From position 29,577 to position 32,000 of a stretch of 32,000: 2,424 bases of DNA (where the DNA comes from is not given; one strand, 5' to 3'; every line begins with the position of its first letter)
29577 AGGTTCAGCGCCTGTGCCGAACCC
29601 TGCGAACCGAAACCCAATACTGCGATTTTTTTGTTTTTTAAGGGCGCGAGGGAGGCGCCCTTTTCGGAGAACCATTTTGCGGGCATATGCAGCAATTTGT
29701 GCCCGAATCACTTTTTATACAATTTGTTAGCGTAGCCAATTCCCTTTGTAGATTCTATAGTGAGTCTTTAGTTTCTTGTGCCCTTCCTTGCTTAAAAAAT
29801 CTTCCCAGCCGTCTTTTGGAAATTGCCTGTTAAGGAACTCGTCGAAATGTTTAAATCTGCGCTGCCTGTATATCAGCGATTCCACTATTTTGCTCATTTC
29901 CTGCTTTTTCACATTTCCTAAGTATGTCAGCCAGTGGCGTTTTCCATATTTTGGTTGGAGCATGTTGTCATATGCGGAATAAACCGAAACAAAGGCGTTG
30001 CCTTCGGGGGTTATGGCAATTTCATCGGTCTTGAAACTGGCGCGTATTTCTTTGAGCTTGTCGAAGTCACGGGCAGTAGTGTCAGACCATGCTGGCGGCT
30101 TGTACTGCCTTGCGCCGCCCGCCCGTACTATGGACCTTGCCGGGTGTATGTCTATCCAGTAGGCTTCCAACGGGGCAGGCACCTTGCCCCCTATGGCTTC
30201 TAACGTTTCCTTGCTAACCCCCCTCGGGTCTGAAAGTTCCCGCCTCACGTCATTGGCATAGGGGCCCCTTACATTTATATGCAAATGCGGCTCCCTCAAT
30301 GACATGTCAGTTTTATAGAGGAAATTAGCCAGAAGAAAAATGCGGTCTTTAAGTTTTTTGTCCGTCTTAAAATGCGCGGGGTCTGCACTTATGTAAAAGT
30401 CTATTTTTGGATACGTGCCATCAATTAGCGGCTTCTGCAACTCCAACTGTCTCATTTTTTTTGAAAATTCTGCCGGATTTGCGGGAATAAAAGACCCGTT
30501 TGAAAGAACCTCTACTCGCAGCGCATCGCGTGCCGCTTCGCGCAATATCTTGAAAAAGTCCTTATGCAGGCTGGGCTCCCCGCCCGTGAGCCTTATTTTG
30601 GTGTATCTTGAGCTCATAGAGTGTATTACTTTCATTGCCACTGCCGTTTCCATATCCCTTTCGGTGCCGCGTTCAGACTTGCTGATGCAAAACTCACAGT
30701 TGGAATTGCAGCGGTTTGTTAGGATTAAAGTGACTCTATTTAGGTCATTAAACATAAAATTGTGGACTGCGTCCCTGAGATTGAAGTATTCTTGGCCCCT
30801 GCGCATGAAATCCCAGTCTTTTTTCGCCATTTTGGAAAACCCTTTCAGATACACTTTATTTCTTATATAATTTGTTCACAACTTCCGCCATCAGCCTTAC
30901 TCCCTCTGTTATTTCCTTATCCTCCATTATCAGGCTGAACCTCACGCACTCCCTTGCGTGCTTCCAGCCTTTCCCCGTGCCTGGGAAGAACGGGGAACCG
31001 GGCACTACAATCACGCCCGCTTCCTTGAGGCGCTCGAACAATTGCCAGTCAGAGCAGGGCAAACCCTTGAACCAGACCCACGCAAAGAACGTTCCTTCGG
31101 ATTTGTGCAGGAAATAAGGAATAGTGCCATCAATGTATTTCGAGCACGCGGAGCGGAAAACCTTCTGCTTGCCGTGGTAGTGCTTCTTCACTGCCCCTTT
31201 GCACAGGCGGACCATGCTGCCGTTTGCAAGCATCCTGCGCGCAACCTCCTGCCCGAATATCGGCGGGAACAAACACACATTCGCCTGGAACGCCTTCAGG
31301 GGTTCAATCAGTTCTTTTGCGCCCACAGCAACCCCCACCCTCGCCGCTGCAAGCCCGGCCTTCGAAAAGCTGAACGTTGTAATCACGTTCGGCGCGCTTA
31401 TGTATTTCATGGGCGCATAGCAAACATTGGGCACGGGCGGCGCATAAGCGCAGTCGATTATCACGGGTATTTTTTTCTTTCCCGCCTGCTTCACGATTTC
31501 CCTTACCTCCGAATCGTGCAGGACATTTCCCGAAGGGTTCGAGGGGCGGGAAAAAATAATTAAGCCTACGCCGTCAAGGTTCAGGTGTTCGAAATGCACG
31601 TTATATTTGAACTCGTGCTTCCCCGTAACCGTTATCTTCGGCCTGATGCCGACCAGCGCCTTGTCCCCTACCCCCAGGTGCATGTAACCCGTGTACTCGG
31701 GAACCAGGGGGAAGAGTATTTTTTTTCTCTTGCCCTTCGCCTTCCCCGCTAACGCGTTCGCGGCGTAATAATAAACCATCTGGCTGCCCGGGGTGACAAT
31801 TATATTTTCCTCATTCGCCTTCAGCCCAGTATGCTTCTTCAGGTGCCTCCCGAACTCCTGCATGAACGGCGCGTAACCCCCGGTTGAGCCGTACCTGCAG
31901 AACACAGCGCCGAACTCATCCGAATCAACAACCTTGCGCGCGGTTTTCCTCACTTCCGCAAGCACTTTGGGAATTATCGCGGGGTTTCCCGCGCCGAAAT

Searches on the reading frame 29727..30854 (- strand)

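Call 11: search_protein_families(library=pfam, proteins=[window:29727-30854:-])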
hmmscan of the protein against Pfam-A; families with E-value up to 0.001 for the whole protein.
window:29727-30854:- (375 aa): 2 families
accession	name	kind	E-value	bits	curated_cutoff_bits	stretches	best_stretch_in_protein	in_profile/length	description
PF04055.27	Radical_SAM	-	4.2e-13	50.2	29.5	1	44-124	2-90/166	Radical SAM superfamily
PF13353.11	Fer4_12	-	3.8e-05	24.5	22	1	44-148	10-117/137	4Fe-4S single cluster domain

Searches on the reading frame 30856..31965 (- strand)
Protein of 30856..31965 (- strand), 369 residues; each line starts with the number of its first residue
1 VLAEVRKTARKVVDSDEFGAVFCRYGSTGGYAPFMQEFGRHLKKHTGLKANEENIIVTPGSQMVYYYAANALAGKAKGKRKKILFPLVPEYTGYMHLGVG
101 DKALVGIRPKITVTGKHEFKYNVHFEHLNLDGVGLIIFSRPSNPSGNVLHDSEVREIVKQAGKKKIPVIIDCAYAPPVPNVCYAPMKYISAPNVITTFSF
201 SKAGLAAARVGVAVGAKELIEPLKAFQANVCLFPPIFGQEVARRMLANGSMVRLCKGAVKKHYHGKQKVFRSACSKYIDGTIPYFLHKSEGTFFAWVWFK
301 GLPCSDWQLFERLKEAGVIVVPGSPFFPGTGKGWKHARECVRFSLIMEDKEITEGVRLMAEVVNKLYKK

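Call 42: find_encoding_contigs(protein=window:30856-31965:-, flank=10000, max_places=2)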
Protein window:30856-31965:- (369 aa): no gene with exactly this product is on record in the collection.
